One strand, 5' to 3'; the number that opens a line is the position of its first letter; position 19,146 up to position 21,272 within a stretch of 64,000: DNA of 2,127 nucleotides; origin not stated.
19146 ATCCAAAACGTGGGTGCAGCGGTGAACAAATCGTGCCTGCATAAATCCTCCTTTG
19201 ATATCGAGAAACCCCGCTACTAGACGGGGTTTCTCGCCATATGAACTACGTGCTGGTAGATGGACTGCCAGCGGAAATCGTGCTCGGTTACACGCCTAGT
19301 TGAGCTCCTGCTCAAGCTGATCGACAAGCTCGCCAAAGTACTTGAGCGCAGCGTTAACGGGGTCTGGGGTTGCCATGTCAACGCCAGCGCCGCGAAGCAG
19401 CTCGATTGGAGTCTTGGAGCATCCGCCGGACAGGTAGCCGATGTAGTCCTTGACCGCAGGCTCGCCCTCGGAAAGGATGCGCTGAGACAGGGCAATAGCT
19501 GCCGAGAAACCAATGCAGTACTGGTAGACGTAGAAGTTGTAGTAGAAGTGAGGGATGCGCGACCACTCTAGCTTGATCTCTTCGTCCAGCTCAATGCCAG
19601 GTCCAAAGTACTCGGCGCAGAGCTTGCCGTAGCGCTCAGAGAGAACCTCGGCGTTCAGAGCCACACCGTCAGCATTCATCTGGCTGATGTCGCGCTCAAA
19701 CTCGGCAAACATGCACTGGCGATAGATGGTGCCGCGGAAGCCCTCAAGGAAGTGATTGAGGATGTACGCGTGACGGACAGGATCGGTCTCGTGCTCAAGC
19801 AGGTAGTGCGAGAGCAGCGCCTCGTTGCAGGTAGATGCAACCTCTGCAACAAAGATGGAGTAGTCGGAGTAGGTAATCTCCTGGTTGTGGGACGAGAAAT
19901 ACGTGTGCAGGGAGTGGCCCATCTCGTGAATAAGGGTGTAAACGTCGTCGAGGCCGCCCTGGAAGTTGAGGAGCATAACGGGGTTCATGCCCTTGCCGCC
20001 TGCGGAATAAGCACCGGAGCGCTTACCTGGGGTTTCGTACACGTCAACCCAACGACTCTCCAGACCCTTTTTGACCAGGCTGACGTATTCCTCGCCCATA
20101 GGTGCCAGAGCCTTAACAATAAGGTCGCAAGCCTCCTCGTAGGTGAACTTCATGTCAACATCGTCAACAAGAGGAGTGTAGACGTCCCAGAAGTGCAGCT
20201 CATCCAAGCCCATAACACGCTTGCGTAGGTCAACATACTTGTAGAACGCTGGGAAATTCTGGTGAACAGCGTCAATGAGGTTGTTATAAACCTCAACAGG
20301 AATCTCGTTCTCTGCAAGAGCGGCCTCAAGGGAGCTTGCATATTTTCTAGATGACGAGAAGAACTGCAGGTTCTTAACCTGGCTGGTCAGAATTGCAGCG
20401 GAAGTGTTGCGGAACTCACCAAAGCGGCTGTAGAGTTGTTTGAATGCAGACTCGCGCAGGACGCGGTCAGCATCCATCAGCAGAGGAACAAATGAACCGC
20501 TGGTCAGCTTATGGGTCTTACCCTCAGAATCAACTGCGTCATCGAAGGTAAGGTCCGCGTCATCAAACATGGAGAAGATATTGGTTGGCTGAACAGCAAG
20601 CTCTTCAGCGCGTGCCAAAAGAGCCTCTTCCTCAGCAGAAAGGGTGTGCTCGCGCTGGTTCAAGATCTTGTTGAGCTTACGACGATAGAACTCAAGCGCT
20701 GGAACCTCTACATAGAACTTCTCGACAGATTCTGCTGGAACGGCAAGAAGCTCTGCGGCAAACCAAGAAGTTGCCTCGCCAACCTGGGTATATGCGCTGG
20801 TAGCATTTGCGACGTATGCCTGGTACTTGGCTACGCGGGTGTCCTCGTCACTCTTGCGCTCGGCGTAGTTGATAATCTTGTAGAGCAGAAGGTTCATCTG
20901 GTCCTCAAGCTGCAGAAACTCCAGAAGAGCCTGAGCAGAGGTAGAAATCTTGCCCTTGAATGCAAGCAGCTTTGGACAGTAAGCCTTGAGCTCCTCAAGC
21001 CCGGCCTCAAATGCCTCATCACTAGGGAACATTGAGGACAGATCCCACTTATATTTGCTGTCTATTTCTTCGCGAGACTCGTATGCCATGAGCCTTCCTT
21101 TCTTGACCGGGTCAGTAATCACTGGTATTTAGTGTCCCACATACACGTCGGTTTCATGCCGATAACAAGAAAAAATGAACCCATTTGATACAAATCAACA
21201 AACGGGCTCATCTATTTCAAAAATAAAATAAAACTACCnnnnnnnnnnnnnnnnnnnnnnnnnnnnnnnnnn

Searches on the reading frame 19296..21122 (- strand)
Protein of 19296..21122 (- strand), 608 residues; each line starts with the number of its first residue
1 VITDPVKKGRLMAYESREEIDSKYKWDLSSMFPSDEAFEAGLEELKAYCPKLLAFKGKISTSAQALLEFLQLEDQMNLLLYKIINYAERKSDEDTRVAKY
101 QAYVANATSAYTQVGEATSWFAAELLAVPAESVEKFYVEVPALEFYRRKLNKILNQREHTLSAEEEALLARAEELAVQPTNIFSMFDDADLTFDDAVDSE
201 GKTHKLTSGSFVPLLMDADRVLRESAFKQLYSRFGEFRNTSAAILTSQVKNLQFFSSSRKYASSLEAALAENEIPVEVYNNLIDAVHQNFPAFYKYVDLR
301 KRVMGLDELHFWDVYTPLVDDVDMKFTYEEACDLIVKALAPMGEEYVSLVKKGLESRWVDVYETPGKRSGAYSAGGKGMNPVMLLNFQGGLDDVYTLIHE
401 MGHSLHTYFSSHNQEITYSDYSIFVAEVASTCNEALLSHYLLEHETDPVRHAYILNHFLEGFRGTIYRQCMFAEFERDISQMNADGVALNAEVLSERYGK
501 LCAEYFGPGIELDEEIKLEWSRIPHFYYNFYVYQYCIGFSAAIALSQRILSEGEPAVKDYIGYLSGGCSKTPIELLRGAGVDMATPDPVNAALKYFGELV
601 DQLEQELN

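Call 5: find_encoding_contigs(protein=window:19296-21122:-, flank=10000, max_places=10)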
Protein window:19296-21122:- (608 aa): no gene with exactly this product is on record in the collection.
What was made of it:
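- Tried and rejected: Exact look-up of pepF from the longest ORF found nothing (call 5).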

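Call 7: find_related_loci(query=window:19296-21122:-, collection=genome_contigs, flank=10000)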
Query window:19296-21122:- (608 aa) in genome_contigs; peptide patterns used: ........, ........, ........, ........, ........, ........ (x = any residue, [..] = any of these).
599 stretches matched a pattern (row limit reached: there are more); 594 encode a relative of the query (tblastn E <= 1e-3); the best 80 are kept; 80 distinct loci.
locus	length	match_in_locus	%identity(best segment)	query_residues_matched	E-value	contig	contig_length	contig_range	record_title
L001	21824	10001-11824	99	1-608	0e+0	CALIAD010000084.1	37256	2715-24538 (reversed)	MAG TPA_asm: uncultured Atopobium sp. isolate ERR589496_bin.28_CONCOCT_v1.1_MAG genome assembly, contig: ERZ772979.311,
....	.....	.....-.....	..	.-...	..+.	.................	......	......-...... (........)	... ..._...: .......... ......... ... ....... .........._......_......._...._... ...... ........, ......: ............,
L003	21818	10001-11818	99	3-608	0e+0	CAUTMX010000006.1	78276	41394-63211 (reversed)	MAG TPA_asm: uncultured Atopobiaceae bacterium isolate ERR10228848_bin.36_MetaWRAP_v1.3_MAG genome assembly, contig: ERZ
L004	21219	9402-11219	99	3-608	0e+0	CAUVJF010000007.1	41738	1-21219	MAG TPA_asm: uncultured Atopobium sp. isolate SRR23388427_bin.37_MetaWRAP_v1.3_MAG genome assembly, contig: ERZ21659775.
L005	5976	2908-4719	99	5-608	0e+0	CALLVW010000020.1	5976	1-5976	MAG TPA_asm: uncultured Atopobium sp. isolate ERR589489_bin.2_CONCOCT_v1.1_MAG genome assembly, contig: ERZ772910.4017,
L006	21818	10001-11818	99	3-608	0e+0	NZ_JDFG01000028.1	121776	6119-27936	Atopobium sp. BS2 ctg7180000004871, whole genome shotgun sequence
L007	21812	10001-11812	99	5-608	0e+0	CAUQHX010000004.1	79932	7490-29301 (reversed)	MAG TPA_asm: uncultured Atopobium sp. isolate ERR9968730_bin.7_MetaWRAP_v1.3_MAG genome assembly, contig: ERZ21615627.87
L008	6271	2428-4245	98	3-608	0e+0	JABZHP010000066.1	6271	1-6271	MAG: Atopobium sp. isolate JCVI_38_bin.20 NODE_66_length_6271_cov_5.589603, whole genome shotgun sequence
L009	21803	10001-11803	72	8-608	0e+0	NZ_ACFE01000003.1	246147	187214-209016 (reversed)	Lancefieldella rimae ATCC 49626 contig00006, whole genome shotgun sequence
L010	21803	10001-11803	72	8-608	0e+0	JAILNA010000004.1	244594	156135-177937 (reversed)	MAG: Atopobiaceae bacterium isolate RUI268 k141_9025901_flag=0_multi=25.9980_len=244594, whole genome shotgun sequence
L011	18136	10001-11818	99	3-608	0e+0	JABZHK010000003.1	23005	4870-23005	MAG: Atopobium sp. isolate JCVI_30_bin.12 NODE_3_length_23005_cov_3.455120, whole genome shotgun sequence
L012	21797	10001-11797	61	7-605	0e+0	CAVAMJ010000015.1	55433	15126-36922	Bacteroidaceae bacterium isolate G02646-L1_cleanbin_000005 genome assembly, contig: Spades_G02646-L1_contig_279, whole g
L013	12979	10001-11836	59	1-605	0e+0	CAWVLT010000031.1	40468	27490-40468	MAG: Coriobacteriia bacterium isolate metabat2_coassembly_bwa.880 MAG genome assembly, contig: k87_867239, whole genome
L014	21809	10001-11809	58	5-607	0e+0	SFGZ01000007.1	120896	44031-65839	MAG: Coriobacteriaceae bacterium isolate W0P9.015 Contig51, whole genome shotgun sequence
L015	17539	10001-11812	58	5-605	0e+0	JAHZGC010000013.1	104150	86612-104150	MAG: Coriobacteriaceae bacterium isolate HRGM_Genome_3029 HRGM_Genome_3029_13, whole genome shotgun sequence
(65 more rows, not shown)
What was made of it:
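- HOST. pepF is 99% identical at the protein level to several Atopobium/Lancefieldella genomes and 72% identical to L. rimae (call 7).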

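Call 35: search_protein_families(library=pfam, proteins=[L007:1252-2484:+, L007:2885-3352:+, L007:3270-5627:+, L003:5662-8505:+, L003:8505-8885:+, L004:333-893:-, L004:5795-6583:+, L004:6731-8239:-, L005:1126-2556:-], max_evalue=0.001)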
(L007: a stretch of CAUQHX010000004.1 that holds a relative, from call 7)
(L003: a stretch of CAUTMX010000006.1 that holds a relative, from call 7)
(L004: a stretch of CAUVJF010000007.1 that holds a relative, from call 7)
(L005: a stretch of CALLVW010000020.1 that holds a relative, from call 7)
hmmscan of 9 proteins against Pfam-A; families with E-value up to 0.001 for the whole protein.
L007:1252-2484:+ (410 aa): 2 families
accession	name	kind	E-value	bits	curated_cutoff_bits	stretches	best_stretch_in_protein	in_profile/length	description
PF00872.24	Transposase_mut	-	1.7e-98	330.4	21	1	27-365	42-377/379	Transposase, Mutator family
PF10551.15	MULE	-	0.0001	23.1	27.6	1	152-245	4-97/99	MULE transposase domain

L007:2885-3352:+ (155 aa): 1 family
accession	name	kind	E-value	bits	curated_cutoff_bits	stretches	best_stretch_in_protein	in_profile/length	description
PF02086.21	MethyltransfD12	-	7.2e-19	68.9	22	1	2-115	125-241/253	D12 class N6 adenine-specific DNA methyltransferase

L007:3270-5627:+ (785 aa): 1 family
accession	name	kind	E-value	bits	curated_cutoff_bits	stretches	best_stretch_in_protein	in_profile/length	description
PF14072.11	DndB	-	2.4e-15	56.9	29.1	1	248-422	3-166/338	DNA-sulfur modification-associated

L003:5662-8505:+ (947 aa): 1 family
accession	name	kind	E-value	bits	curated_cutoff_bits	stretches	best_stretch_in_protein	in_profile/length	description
PF10021.15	PARG_cat_microb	-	5e-32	111.7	23.5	1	16-164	5-146/146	Microbial-type PARG, catalytic domain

L003:8505-8885:+ (126 aa): 0 families

L004:333-893:- (186 aa): 0 families

L004:5795-6583:+ (262 aa): 0 families

L004:6731-8239:- (502 aa): 1 family
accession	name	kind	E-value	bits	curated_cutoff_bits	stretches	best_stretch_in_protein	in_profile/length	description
PF04326.19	SLFN_AlbA_2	-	5.6e-10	40.2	25.3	1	22-161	1-117/118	Schlafen, AlbA_2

L005:1126-2556:- (476 aa): 0 families
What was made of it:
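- L004 carries a Schlafen/AlbA_2 gene elsewhere in the hotspot, between backbone gene B and the SLAC1 copies (call 35). In other strains the hotspot contains an IS256-family transposase (L007, call 35).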

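Call 36: search_protein_families(library=pfam, proteins=[L006:2715-3686:+, L006:3623-5167:+, L006:5179-6156:+, L006:6137-8128:+, L006:8125-9873:+, L001:4239-5615:+, L001:5974-7299:+, L001:7574-9226:+, L001:9280-9879:+, L001:3675-4145:+], max_evalue=0.001)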
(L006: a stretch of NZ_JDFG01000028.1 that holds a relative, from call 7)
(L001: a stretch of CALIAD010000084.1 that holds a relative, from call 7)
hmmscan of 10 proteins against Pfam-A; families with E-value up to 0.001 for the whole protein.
L006:2715-3686:+ (323 aa): 1 family
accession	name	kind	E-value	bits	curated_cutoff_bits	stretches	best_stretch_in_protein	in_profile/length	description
PF02361.21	CbiQ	-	9.7e-11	42.2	25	1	106-284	8-207/216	Cobalt transport protein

L006:3623-5167:+ (514 aa): 17 families
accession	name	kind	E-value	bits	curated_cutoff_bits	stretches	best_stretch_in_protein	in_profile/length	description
PF00005.33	ABC_tran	-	9.7e-52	175.6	25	2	331-464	3-137/137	ABC transporter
PF13304.12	AAA_21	-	5.7e-18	66.5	27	2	341-364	1-36/304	AAA domain, putative AbiEii toxin, Type IV TA system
PF02463.25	SMC_N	-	1.4e-11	44.7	40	0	433-511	134-214/220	RecF/RecN/SMC N terminal domain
PF13191.12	AAA_16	-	9.7e-09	36.4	32.6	0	69-94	18-45/167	AAA ATPase domain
PF13555.12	AAA_29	-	5.1e-07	29.8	27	0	341-356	24-39/61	P-loop containing region of AAA domain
PF13401.12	AAA_22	-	6.6e-07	30.1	27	0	72-139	4-64/130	AAA domain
PF13476.12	AAA_23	-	2.8e-06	28.6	27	0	334-359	15-39/201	AAA domain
PF03193.22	RsgA_GTPase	-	8.8e-06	26.1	30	0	65-94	99-127/174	RsgA GTPase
PF20703.3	nSTAND1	-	1.5e-05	25.3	27.1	0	63-134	23-89/379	Novel STAND NTPase 1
PF13481.12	AAA_25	-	1.8e-05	24.9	27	0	70-90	30-50/195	AAA domain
PF05729.18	NACHT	-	5.7e-05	23.5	26.7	0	342-362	3-23/167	NACHT domain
PF02367.23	TsaE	-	0.00011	22.6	26.6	0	68-93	16-41/128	Threonylcarbamoyl adenosine biosynthesis protein TsaE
PF13166.12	AAA_13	-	0.00011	21.5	36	0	452-498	525-574/713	AAA domain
PF01078.27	Mg_chelatase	-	0.0002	21.2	20.3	0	76-100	25-49/207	Magnesium chelatase, subunit ChlI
PF00931.28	NB-ARC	-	0.00043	20.1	23.5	0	340-358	19-37/248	NB-ARC domain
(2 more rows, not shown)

L006:5179-6156:+ (325 aa): 2 families
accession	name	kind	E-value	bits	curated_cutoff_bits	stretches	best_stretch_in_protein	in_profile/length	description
PF12833.13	HTH_18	-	1e-22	80.7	33.6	1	241-318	1-78/80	Helix-turn-helix domain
PF00165.29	HTH_AraC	-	9.4e-15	54.8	26.6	1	282-318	6-41/42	Bacterial regulatory helix-turn-helix proteins, AraC family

L006:6137-8128:+ (663 aa): 4 families
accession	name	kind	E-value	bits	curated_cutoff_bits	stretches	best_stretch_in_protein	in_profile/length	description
PF00005.33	ABC_tran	-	3.6e-28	99.3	25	1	403-552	1-137/137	ABC transporter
PF00664.28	ABC_membrane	-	7.2e-20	72.2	28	1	76-344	8-274/274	ABC transporter transmembrane region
PF02463.25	SMC_N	-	4.1e-07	30.1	40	0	523-594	136-211/220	RecF/RecN/SMC N terminal domain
PF13191.12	AAA_16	-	0.00033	21.7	32.6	0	414-554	25-145/167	AAA ATPase domain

L006:8125-9873:+ (582 aa): 4 families
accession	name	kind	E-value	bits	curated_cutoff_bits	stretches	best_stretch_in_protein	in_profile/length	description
PF00005.33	ABC_tran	-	1.4e-30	107.1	25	1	354-503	1-137/137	ABC transporter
PF00664.28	ABC_membrane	-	3.5e-11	43.7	28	1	23-295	6-273/274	ABC transporter transmembrane region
PF02463.25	SMC_N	-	1.1e-10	41.8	40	1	392-545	108-211/220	RecF/RecN/SMC N terminal domain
PF13191.12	AAA_16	-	9.4e-05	23.4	32.6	1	364-529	24-167/167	AAA ATPase domain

L001:4239-5615:+ (458 aa): 1 family
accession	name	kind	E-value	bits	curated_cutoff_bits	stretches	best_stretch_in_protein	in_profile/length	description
PF19124.5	DUF5808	-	3.6e-05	23.7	26.3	1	298-323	1-26/26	Family of unknown function (DUF5808)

L001:5974-7299:+ (441 aa): 4 families
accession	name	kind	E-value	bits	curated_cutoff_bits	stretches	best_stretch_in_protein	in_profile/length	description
PF13635.12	DUF4143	-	2e-26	93.1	28.1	1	226-388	2-160/160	Domain of unknown function (DUF4143)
PF13173.12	AAA_14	-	2.2e-24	86.3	27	1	19-153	2-129/129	AAA domain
PF13191.12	AAA_16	-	5.2e-05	24.2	32.6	0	17-76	23-92/167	AAA ATPase domain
PF13401.12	AAA_22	-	0.00022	22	27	0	17-122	3-123/130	AAA domain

L001:7574-9226:+ (550 aa): 4 families
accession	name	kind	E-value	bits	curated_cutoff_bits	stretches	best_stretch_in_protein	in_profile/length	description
PF00005.33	ABC_tran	-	2.2e-27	96.7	25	1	359-508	3-137/137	ABC transporter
PF00664.28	ABC_membrane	-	2.2e-17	64.1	28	1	27-298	2-274/274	ABC transporter transmembrane region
PF13304.12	AAA_21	-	3.4e-10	40.9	27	1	480-541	238-303/304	AAA domain, putative AbiEii toxin, Type IV TA system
PF02463.25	SMC_N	-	1e-08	35.3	40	1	479-547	136-208/220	RecF/RecN/SMC N terminal domain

L001:9280-9879:+ (199 aa): 2 families
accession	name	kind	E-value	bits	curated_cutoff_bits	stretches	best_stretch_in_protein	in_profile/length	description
PF00005.33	ABC_tran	-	2e-17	64.5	25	1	3-120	33-137/137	ABC transporter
PF02463.25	SMC_N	-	4.2e-09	36.6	40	1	12-162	111-211/220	RecF/RecN/SMC N terminal domain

L001:3675-4145:+ (156 aa): 0 families

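Call 42: search_protein_families(library=padloc, proteins=[L003:5662-8505:+, L003:8505-8885:+, L004:6731-8239:-, L004:5795-6583:+, L005:1126-2556:-, L004:333-893:-], max_evalue=0.001)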
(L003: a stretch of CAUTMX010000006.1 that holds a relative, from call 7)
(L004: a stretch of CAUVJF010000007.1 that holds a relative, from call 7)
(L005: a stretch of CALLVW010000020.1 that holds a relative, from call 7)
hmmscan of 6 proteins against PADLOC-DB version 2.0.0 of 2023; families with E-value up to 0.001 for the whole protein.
L003:5662-8505:+ (947 aa): 2 families
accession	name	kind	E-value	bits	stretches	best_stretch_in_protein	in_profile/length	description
PDLC03833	BnzA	-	1.3e-12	45.1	1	340-453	18-141/544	-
PDLC03842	LeoB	-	0.00099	16.1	0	801-922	445-562/568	-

L003:8505-8885:+ (126 aa): 0 families

L004:6731-8239:- (502 aa): 0 families

L004:5795-6583:+ (262 aa): 0 families

L005:1126-2556:- (476 aa): 0 families

L004:333-893:- (186 aa): 0 families
